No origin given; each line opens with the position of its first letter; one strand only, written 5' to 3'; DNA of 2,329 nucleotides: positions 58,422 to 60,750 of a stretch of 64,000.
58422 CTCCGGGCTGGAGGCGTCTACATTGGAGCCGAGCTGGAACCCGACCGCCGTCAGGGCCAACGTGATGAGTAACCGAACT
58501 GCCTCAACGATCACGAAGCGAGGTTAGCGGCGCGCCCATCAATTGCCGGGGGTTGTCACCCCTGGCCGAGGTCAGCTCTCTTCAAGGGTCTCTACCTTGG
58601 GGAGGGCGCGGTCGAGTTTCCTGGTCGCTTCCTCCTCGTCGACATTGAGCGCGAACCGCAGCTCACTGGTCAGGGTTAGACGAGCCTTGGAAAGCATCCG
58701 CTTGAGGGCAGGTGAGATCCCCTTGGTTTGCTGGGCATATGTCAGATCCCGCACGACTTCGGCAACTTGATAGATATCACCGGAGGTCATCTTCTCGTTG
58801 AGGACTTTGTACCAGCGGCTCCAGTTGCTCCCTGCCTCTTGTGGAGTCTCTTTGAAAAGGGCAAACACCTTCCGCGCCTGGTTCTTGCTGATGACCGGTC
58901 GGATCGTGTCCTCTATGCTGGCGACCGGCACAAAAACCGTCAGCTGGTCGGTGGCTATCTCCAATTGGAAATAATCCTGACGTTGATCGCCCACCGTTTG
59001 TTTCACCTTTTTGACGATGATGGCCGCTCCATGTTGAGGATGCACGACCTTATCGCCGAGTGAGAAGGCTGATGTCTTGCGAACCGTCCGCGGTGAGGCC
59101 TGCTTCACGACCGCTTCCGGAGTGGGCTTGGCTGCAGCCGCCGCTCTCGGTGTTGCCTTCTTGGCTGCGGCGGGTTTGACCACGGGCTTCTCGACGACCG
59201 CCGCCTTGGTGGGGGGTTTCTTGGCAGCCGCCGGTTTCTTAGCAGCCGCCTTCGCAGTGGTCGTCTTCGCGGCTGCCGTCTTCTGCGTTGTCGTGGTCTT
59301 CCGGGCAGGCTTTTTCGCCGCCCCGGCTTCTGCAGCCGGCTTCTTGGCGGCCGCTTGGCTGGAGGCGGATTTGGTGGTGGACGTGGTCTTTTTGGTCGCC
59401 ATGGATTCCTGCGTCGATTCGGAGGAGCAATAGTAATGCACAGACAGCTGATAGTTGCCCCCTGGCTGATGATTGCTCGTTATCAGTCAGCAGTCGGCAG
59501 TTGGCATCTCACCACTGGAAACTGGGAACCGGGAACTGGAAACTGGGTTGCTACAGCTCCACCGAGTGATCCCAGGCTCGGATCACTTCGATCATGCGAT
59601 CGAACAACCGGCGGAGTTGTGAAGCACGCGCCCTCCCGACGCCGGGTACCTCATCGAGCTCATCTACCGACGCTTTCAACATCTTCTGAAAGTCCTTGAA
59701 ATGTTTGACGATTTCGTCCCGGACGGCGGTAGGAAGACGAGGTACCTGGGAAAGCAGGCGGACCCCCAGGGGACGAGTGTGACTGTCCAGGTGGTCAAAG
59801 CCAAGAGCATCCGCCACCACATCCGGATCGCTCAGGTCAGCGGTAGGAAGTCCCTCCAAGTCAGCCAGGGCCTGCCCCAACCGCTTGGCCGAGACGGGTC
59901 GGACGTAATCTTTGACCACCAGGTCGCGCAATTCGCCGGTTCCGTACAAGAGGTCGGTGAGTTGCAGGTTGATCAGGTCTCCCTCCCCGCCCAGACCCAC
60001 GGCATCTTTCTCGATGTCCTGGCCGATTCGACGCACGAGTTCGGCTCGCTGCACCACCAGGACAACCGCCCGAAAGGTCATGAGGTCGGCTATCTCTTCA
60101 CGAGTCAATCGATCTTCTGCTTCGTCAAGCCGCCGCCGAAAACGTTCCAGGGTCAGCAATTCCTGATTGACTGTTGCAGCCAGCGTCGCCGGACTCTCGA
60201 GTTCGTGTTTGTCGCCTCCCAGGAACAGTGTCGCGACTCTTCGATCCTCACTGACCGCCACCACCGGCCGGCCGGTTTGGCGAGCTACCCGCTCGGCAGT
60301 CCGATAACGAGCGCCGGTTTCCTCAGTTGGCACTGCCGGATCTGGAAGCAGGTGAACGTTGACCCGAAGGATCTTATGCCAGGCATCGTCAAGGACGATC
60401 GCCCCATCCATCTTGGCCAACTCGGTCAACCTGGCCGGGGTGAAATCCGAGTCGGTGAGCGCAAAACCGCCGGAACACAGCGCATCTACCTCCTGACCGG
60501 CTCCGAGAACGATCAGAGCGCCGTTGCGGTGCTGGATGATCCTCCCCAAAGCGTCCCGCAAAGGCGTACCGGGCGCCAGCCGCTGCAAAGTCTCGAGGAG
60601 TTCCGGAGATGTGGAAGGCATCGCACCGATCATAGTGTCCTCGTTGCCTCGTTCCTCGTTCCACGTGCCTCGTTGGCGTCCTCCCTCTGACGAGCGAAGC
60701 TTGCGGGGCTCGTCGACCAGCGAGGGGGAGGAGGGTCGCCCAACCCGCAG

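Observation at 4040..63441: Phase-coherent heptanucleotide word arrays fill about half of the larger intergenic spacers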

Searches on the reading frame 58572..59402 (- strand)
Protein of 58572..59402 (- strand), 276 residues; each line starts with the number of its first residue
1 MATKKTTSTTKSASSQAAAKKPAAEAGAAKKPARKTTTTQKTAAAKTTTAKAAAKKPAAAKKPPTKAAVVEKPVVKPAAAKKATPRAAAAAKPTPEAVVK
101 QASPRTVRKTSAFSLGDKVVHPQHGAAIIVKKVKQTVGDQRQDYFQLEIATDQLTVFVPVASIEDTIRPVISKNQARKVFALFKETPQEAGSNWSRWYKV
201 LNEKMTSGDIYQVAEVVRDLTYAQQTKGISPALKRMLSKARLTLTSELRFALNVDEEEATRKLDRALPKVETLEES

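Call 93: search_protein_families(library=pfam, proteins=[window:58572-59402:-], max_evalue=0.001)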
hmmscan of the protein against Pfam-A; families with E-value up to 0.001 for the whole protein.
window:58572-59402:- (276 aa): 3 families
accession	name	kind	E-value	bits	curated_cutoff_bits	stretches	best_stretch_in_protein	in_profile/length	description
PF21095.3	CarD_C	-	5.2e-26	90.9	23.1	1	178-264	1-87/87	CarD, C-terminal domain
PF02559.22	CarD_TRCF_RID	-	4.1e-14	52.8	23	1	113-171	1-57/57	CarD-like/TRCF RID domain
PF07382.16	HC2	-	3.6e-07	30.9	40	1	3-111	50-157/194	Histone H1-like nucleoprotein HC2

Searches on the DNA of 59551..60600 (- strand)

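Call 89: build_rna_model(alignment_id=A4)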
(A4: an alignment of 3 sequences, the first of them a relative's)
Model R1 built from alignment A4 (3 sequences, 93 columns); structure: RNAalifold consensus.
model positions 93; base pairs 30; branch points 1; effective number of sequences 0.87; information 0.614 bits per position. Calibrated on 0.2 Mb of random sequence (short: E-values are rough).
structure used (alignment columns):
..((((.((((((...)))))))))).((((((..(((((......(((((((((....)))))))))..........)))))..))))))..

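Call 90: search_with_rna_model(model_id=R1, sources=[window, L001, L002, L016, L017, L020, L022, L028, L030, L031, L032, L033, L034, L035, L036, L037, L003, L004, L015, L018, L019, L021, L025], max_evalue=5, show_alignments=4)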
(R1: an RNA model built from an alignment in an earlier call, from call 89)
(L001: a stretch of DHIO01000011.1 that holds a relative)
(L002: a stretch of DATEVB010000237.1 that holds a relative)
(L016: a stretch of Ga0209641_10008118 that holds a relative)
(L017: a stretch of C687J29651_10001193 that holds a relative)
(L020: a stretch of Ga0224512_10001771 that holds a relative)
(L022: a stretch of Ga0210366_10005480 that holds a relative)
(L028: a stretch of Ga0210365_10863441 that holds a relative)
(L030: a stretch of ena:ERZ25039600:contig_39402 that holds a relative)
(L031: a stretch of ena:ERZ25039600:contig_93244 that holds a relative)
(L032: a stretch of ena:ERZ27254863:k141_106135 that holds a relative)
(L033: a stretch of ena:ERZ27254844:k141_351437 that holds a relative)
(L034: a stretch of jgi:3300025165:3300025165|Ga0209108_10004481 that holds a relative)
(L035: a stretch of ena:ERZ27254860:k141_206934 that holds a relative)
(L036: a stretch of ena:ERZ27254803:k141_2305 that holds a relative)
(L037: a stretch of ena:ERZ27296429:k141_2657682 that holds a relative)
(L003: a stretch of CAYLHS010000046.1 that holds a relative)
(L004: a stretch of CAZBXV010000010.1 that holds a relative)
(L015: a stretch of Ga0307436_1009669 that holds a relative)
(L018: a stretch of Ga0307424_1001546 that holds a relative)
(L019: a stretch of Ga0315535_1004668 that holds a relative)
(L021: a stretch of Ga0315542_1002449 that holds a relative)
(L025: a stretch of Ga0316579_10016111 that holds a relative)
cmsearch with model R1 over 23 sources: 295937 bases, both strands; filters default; matches with E-value up to 5: 21.
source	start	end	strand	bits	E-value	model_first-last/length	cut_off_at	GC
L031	985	1077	+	116.6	5.9e-26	1-93/93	no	0.61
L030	764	856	+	113.4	3.6e-25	1-93/93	no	0.6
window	63358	63447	-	78.9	1.2e-16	1-93/93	no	0.66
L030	6945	7034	+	78.9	1.2e-16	1-93/93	no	0.66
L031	7165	7255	+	78.7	1.3e-16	1-93/93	no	0.66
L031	7205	7230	-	17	0.23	47-72/93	no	0.92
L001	11201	11283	+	16.5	0.3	1-93/93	no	0.61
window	63383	63407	+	15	0.74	47-72/93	no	0.92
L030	6985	7009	-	15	0.74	47-72/93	no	0.92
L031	7366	7426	-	15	0.74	1-93/93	no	0.64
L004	7386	7469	+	14.8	0.82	1-93/93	no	0.68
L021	8740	8823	+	14.8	0.82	1-93/93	no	0.68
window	27185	27238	-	13.3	1.9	1-93/93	no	0.67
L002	794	879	-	13.1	2.1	1-93/93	no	0.64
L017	2152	2237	-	13.1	2.1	1-93/93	no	0.64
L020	7560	7581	+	12.8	2.6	47-68/93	no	0.77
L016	4236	4293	-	12.6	2.8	1-93/93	no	0.64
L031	952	1012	-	12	4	1-93/93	no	0.64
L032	148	230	+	11.8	4.4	1-93/93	no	0.69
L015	3096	3117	-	11.8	4.6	47-68/93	no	0.77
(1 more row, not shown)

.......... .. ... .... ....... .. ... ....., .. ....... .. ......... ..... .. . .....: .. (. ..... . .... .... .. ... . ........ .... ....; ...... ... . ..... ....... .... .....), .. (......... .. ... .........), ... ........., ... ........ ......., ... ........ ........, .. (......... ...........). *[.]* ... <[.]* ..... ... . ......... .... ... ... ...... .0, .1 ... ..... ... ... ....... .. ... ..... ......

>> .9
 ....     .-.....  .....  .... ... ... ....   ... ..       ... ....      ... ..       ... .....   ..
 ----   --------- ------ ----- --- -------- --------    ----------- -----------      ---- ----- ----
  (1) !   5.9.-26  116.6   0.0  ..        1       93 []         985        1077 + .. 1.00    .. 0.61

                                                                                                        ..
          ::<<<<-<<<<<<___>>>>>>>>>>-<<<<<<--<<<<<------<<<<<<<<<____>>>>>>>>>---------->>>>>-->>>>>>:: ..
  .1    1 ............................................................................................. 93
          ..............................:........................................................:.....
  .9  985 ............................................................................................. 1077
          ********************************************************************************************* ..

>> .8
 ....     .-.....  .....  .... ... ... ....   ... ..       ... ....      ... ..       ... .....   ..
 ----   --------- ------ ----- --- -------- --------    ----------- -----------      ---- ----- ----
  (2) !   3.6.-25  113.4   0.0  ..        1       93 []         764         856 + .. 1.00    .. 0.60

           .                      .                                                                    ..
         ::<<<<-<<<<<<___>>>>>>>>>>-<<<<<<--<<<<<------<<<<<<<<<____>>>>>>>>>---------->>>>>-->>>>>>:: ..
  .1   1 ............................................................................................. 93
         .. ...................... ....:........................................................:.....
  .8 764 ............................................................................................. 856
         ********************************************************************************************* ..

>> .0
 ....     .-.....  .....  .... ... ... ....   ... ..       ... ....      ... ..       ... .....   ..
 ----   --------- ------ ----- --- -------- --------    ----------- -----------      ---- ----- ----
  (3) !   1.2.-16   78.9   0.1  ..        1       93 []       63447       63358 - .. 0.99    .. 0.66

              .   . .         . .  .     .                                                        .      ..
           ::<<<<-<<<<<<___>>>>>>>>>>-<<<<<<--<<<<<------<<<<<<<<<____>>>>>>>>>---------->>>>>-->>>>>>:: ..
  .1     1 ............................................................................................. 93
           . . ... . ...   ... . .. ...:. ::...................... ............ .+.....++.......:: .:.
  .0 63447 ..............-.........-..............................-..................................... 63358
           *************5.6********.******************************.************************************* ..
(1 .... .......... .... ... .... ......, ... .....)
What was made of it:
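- Closest known: REP/BIME/REPIN elements of gamma-proteobacteria. Same: One composite element here is present in at least 2 copies (call 90).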
